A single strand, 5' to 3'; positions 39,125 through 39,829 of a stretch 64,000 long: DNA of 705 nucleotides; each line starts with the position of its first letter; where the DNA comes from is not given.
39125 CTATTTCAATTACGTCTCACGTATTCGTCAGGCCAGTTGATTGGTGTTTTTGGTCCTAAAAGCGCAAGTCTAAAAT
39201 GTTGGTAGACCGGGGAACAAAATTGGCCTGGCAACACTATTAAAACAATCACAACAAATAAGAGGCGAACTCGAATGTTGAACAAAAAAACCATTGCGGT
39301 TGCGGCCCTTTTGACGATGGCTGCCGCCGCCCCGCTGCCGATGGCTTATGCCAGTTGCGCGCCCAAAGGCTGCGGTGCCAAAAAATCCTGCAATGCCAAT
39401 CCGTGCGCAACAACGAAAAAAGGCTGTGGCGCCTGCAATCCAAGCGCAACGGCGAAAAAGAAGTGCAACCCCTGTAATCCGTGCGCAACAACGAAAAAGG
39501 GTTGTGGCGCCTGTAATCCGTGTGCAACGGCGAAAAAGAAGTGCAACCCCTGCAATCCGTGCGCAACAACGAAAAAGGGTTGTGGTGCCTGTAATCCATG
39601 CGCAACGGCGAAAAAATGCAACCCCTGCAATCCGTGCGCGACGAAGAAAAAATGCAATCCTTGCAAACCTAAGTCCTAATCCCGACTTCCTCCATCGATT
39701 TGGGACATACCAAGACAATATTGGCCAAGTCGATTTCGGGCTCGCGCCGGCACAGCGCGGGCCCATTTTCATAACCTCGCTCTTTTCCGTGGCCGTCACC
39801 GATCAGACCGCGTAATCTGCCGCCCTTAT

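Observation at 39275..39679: Secreted lysine-rich protein with about 21% cysteine, built from 78-bp CNPC tandem repeats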

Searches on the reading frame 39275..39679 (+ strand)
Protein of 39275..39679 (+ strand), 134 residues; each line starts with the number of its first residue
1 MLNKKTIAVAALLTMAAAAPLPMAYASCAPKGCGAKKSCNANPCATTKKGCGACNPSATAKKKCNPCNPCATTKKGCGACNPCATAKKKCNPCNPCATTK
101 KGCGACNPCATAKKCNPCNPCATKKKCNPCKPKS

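Call 5: search_protein_families(library=pfam, proteins=[window:39275-39679:+], max_evalue=10)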
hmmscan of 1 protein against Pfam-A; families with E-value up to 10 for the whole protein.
window:39275-39679:+ (134 aa): 0 families
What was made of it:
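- On CXXC zinc finger (PF02008): hmmscan of the window protein finds nothing (call 5).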

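Call 6: search_protein_families(library=ncbifam, proteins=[window:39275-39679:+], max_evalue=10)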
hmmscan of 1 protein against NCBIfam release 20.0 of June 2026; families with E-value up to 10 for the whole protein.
window:39275-39679:+ (134 aa): 0 families
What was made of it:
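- On Metallothionein: Pfam and NCBIfam give 0 hits at E<=10 (calls 5, 6).
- No Pfam or NCBIfam metallothionein model matches (calls 5, 6).
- Tried and rejected: Pfam and NCBIfam scans of the protein gave 0 hits (calls 5, 6).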

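Call 7: find_homologous_proteins(query=window:39275-39679:+, max_evalue=0.01)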
Query window:39275-39679:+ (134 aa): 350 proteins with E <= 0.01 among 2685 candidates; the best 120 are listed.
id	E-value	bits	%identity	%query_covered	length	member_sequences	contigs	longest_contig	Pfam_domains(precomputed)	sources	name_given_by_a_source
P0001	9.7e-28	115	47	94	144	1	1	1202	-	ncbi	-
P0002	2.8e-17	81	56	86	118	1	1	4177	-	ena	-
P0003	1.1e-15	76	70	46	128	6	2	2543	-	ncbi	-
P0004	3.3e-15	74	77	45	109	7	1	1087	-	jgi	jgi:hypothetical protein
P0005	3.7e-15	74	67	54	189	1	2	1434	-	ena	-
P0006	5.1e-14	70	40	96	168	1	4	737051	-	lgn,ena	-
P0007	3.2e-13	68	56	56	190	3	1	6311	PF21342.3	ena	-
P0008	5.6e-13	67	69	45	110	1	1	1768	-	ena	-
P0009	6.2e-13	67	74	43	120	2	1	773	-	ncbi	-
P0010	7.4e-13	67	39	99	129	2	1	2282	-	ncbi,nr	ncbi:MAG: hypothetical protein HN478_20405, partial [Rhodospirillaceae bacterium]|nr:hypothetical pr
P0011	7.5e-13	67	58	62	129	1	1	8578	-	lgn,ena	-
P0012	1.3e-12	66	59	67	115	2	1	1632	-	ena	-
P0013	4.1e-12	64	63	60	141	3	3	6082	-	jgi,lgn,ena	jgi:hypothetical protein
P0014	4.8e-12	64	75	49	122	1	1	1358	-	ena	-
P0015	8.0e-12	63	57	65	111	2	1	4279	-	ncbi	-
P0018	2.0e-11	62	59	56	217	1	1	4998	PF21342.3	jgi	-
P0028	4.1e-10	58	50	97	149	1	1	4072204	-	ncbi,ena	-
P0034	1.5e-9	56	42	84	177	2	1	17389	-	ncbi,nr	ncbi:MAG: hypothetical protein R3174_02390 [Gammaproteobacteria bacterium]|nr:hypothetical protein [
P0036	2.0e-9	56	61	56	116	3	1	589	PF02008.26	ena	-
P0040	2.8e-9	55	59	48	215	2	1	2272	PF21342.3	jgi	jgi:cytochrome c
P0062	2.8e-8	52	61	51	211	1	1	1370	PF21342.3,PF03150.20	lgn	-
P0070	6.3e-8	51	58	51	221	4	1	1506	PF16694.11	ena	-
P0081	1.7e-7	49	60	46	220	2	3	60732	PF16694.11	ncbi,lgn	-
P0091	4.1e-7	48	67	49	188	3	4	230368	PF03150.20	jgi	jgi:cytochrome c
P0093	4.3e-7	48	46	70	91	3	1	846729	-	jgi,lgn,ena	-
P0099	6.7e-7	47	44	86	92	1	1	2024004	-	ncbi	-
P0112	1.8e-6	46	43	61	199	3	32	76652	PF21342.3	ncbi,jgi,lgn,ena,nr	ncbi:MAG: hypothetical protein COW18_05405 [Zetaproteobacteria bacterium CG12_big_fil_rev_8_21_14_0_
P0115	2.4e-6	46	68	37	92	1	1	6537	PF02008.26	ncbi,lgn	ncbi:MAG: hypothetical protein RIB59_14905 [Rhodospirillales bacterium]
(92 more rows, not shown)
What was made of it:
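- On Uncharacterised 'CNP-array' family (defined here): 350 homologues at E down to 1e-27 (call 7).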

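Call 11: find_encoding_contigs(protein=window:39275-39679:+, flank=10000, max_places=6)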
Protein window:39275-39679:+ (134 aa): no gene with exactly this product is on record in the collection.
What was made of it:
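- The exact protein is not on record in the gene collection (call 11).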

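Call 13: search_protein_families(library=pfam, proteins=[P0018, P0040, P0062, P0070, P0091, P0034], max_evalue=0.01)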
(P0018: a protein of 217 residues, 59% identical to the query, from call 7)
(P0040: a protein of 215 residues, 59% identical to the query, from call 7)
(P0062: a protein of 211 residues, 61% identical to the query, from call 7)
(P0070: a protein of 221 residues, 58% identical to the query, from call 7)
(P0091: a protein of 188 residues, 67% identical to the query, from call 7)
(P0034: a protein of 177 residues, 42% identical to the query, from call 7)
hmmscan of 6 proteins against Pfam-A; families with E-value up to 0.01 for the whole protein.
P0018 (217 aa): 1 family
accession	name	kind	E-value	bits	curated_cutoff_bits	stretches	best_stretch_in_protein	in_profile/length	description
PF21342.2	SoxA-TsdA_cyt-c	-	2.4e-11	43.9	27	1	126-203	2-78/88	SoxA/TsdA, cytochrome c domain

P0040 (215 aa): 2 families
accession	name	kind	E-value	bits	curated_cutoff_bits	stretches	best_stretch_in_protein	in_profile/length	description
PF21342.2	SoxA-TsdA_cyt-c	-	5.5e-08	33.1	27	1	66-156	1-85/88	SoxA/TsdA, cytochrome c domain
PF03150.19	CCP_MauG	-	0.00045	21.3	25.6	1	64-94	4-35/149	Di-haem cytochrome c peroxidase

P0062 (211 aa): 2 families
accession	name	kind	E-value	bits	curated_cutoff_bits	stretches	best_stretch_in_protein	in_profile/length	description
PF21342.2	SoxA-TsdA_cyt-c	-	1.5e-14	54.2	27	1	116-194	2-79/88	SoxA/TsdA, cytochrome c domain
PF03150.19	CCP_MauG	-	8.9e-06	26.8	25.6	1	111-143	2-35/149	Di-haem cytochrome c peroxidase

P0070 (221 aa): 1 family
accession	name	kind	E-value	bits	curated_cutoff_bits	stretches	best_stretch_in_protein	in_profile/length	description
PF16694.10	Cytochrome_P460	-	5.6e-09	36.9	27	1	107-212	4-118/125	Cytochrome P460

P0091 (188 aa): 1 family
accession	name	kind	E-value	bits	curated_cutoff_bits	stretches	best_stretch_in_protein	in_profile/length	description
PF03150.19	CCP_MauG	-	1e-05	26.6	25.6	1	24-51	5-33/149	Di-haem cytochrome c peroxidase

P0034 (177 aa): 2 families
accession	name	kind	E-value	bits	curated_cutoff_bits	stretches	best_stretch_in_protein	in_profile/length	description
PF03150.19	CCP_MauG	-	3.8e-05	24.8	25.6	1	23-53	4-35/149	Di-haem cytochrome c peroxidase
PF21342.2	SoxA-TsdA_cyt-c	-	0.0012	19.2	27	1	25-108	1-78/88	SoxA/TsdA, cytochrome c domain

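Call 14: find_encoding_contigs(protein=P0028, flank=8000, max_places=2)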
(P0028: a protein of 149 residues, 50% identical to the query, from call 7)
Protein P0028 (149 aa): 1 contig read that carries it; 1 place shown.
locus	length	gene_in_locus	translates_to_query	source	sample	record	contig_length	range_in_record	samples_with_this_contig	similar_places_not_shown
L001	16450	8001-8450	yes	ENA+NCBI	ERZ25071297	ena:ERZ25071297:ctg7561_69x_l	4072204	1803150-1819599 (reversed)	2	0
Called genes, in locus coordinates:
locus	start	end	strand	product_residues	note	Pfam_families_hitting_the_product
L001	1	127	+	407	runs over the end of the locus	-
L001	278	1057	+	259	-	-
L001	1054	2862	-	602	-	PF04851:ResIII (weak), PF00270:DEAD, PF00271:Helicase_C, PF16124:RecQ_Zn_bind, PF09382:RQC, PF00570:HRDC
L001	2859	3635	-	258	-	PF00561:Abhydrolase_1, PF00975:Thioesterase (weak), PF07819:PGAP1 (faint), PF12146:Hydrolase_4, PF12697:Abhydrolase_6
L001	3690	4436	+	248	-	PF01925:TauE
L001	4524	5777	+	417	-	PF03721:UDPG_MGDP_dh_N, PF00984:UDPG_MGDP_dh, PF03720:UDPG_MGDP_dh_C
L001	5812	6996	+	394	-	PF01494:FAD_binding_3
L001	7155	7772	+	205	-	PF02525:Flavodoxin_2, PF03358:FMN_red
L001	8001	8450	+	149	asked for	-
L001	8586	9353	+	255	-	PF22308:DUF6969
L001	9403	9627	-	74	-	-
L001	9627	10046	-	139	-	PF00903:Glyoxalase, PF12681:Glyoxalase_2 (weak)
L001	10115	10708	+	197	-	PF00440:TetR_N, PF21351:TetR_C_41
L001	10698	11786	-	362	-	PF00005:ABC_tran, PF13304:AAA_21 (faint)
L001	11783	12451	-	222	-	PF00528:BPD_transp_1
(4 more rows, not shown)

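Call 15: find_encoding_contigs(protein=P0099, flank=8000, max_places=2)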
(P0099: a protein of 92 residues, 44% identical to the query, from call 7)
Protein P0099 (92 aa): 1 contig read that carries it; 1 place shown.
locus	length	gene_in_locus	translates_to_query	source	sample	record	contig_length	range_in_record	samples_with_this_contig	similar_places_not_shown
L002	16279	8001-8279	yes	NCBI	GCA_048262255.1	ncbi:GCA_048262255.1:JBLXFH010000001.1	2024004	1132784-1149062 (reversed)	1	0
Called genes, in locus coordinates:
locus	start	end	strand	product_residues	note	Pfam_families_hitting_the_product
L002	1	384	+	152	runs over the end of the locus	PF15891:Nuc_deoxyri_tr2 (weak), PF11071:Nuc_deoxyri_tr3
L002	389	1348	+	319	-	PF12146:Hydrolase_4, PF00561:Abhydrolase_1, PF12697:Abhydrolase_6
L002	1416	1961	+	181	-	PF09411:PagL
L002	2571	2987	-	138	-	-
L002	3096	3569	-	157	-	PF20115:DUF6505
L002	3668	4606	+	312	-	PF00089:Trypsin, PF13365:Trypsin_2, PF13180:PDZ_2, PF17820:PDZ_6 (faint)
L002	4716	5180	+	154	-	PF03625:DUF302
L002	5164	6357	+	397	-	PF04143:Sulf_transp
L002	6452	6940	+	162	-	-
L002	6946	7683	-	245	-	PF03781:FGE-sulfatase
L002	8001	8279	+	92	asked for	-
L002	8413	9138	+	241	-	PF22308:DUF6969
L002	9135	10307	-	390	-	PF00266:Aminotran_5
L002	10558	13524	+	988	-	PF01565:FAD_binding_4, PF02913:FAD-oxidase_C, PF13183:Fer4_8, PF13534:Fer4_17 (weak), PF02754:CCG (faint)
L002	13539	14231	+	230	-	PF00392:GntR, PF07729:FCD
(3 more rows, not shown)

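Call 16: find_encoding_contigs(protein=P0093, flank=8000, max_places=2)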
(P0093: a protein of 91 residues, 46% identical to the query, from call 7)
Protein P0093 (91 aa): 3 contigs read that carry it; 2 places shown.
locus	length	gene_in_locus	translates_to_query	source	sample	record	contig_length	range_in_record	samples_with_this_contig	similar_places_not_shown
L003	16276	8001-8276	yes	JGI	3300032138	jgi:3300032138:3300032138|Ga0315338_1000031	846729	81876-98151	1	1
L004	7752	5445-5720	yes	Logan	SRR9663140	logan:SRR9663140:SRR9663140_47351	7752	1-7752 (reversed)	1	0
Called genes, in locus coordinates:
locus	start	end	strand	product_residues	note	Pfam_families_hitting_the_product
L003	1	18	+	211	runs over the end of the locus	PF02224:Cytidylate_kin, PF13189:Cytidylate_kin2 (weak)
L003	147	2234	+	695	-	PF00575:S1, PF21710:Spt6_S1 (faint), PF00575:S1, PF23459:S1_RRP5 (weak), PF00575:S1, PF23459:S1_RRP5 (weak)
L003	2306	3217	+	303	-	PF25145:NfeD1b_N (faint), PF01343:Peptidase_S49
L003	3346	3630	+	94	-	PF00216:Bac_DNA_binding, PF18291:HU-HIG (weak)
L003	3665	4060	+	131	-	PF06305:LapA_dom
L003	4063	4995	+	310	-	PF02423:OCD_Mu_crystall, PF01488:Shikimate_DH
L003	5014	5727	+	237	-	PF00215:OMPdecase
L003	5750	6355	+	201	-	PF02798:GST_N, PF13417:GST_N_3, PF13409:GST_N_2, PF13410:GST_C_2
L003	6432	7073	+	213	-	PF00697:PRAI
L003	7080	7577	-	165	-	PF00072:Response_reg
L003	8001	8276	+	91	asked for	-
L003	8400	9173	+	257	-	PF22308:DUF6969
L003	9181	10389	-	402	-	PF02515:CoA_transf_3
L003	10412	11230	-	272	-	PF00378:ECH_1, PF16113:ECH_2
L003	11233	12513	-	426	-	PF00266:Aminotran_5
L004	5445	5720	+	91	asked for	-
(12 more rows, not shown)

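Call 20: find_related_loci(query=A1, collection=genome_contigs, flank=6000)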
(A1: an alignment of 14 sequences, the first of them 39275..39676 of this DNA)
Query A1 (134 aa) in genome_contigs; peptide patterns used: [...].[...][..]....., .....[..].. (x = any residue, [..] = any of these).
599 stretches matched a pattern (row limit reached: there are more); 441 encode a relative of the query (tblastn E <= 1e-3); the best 80 are kept; 79 distinct loci.
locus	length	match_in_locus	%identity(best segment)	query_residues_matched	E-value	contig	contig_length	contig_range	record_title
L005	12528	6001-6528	78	22-133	3e-33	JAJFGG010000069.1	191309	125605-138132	MAG: Alphaproteobacteria bacterium isolate OFTM58 OFTM58_68, whole genome shotgun sequence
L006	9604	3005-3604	53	7-133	4e-31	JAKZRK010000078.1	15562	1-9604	MAG: Alphaproteobacteria bacterium isolate Langseth_MAG_00005 Langseth_MAG_00005_000000000078, whole genome shotgun sequ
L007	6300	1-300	71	31-133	2e-29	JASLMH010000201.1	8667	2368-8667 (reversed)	MAG: Alphaproteobacteria bacterium isolate Arabian10_MAG_43 NODE_201_length_8667_cov_10.088475, whole genome shotgun seq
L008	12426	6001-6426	56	20-132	2e-28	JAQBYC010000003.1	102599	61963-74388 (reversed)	MAG: Proteobacteria bacterium isolate casp150-mb.302 NODE_415_length_102599_cov_0.160517, whole genome shotgun sequence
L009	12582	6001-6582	73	1-133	3e-25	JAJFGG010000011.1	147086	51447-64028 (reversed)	MAG: Alphaproteobacteria bacterium isolate OFTM58 OFTM58_10, whole genome shotgun sequence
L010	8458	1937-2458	65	19-133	3e-25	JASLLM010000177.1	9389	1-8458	MAG: Alphaproteobacteria bacterium isolate Arabian10_MAG_24 NODE_177_length_9389_cov_9.813339, whole genome shotgun sequ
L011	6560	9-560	67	33-133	3e-25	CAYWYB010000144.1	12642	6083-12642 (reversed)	MAG TPA_asm: uncultured Rhodospirillaceae bacterium isolate SRP167671_co2_53 genome assembly, contig: NODE_6476_length_1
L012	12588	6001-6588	57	20-132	1e-24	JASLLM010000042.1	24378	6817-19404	MAG: Alphaproteobacteria bacterium isolate Arabian10_MAG_24 NODE_42_length_24378_cov_9.657504, whole genome shotgun sequ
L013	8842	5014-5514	71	20-133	2e-24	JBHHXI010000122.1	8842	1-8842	MAG: Rhodospirillales bacterium isolate D_2_bin.24 NODE_3763_length_8842_cov_14.422556, whole genome shotgun sequence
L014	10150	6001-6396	60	8-132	6e-24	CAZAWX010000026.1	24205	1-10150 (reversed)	MAG TPA_asm: uncultured Ectothiorhodospiraceae bacterium isolate binchicken_co275_208 genome assembly, contig: NODE_2517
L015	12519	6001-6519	70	19-132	8e-24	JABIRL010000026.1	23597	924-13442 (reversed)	MAG: Rhodospirillaceae bacterium isolate SI072_bin164 k141_1203480, whole genome shotgun sequence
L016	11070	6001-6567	68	33-133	2e-23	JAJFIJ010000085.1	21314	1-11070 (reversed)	MAG: Rhodospirillales bacterium isolate OFTM364 OFTM364_84, whole genome shotgun sequence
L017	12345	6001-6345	58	2-133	2e-23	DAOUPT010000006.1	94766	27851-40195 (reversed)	MAG TPA_asm: Anderseniella sp. isolate CSMAG_107 CSMAG_107_k141_2322105_length_94766_cov_15.0000, whole genome shotgun s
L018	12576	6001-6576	54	35-132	3e-23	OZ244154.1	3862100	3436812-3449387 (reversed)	MAG: Aestuariivirgaceae bacterium isolate 5d58ee39-098d-494c-bd90-57b7a1f43d2a genome assembly, chromosome: 1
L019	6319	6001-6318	74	18-132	4e-23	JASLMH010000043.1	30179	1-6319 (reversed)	MAG: Alphaproteobacteria bacterium isolate Arabian10_MAG_43 NODE_43_length_30179_cov_10.325848, whole genome shotgun seq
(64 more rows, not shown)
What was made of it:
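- At least 441 confirmed loci in species-representative genomes (call 20).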

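Call 34: search_solved_structures(query=window:39275-39676:+, max_evalue=10)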
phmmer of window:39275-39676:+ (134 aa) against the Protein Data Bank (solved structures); distinct sequences matched with E-value up to 10: 13.
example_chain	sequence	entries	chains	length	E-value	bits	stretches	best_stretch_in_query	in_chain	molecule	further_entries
4z3c_C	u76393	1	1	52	0.22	14.8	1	100-131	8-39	Methylcytosine dioxygenase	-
5exh_C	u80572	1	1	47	0.39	14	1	100-131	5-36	Methylcytosine dioxygenase TET3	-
5kjk_A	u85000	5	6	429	1.2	12.4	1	77-117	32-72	N-lysine methyltransferase SMYD2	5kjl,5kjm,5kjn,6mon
9ckf_A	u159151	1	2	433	3.1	11.1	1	77-117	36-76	N-lysine methyltransferase SMYD2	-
9ckg_A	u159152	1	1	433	3.1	11.1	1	77-117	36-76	N-lysine methyltransferase SMYD2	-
3tg4_A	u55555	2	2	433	3.1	11.1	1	77-117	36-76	N-lysine methyltransferase SMYD2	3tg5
5arf_A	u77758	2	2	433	3.1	11.1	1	77-117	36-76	N-LYSINE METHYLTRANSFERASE SMYD2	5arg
3s7b_A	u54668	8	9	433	3.1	11.1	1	77-117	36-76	N-lysine methyltransferase SMYD2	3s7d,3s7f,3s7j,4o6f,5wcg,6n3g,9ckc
6cbx_A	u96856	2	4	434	3.1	11.1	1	77-117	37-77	N-lysine methyltransferase SMYD2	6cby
4wuy_A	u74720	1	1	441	3.2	11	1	77-117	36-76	N-lysine methyltransferase SMYD2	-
3rib_A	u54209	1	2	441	3.2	11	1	77-117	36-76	N-lysine methyltransferase SMYD2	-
5v3h_A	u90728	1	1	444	3.2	11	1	77-117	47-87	N-lysine methyltransferase SMYD2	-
4ynd_A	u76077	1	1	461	3.4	10.9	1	77-117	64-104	N-lysine methyltransferase SMYD2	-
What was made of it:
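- On Metallothionein: PDB gives nothing below E 0.2 (call 34).
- Precomputed PF02008 flags on P0036 and P0115 (call 7) and weak TET3 CXXC hits (E 0.22; call 34) reflect this.
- Tried and rejected: A PDB sequence search gave only insignificant CXXC-finger and SMYD2 hits (call 34).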
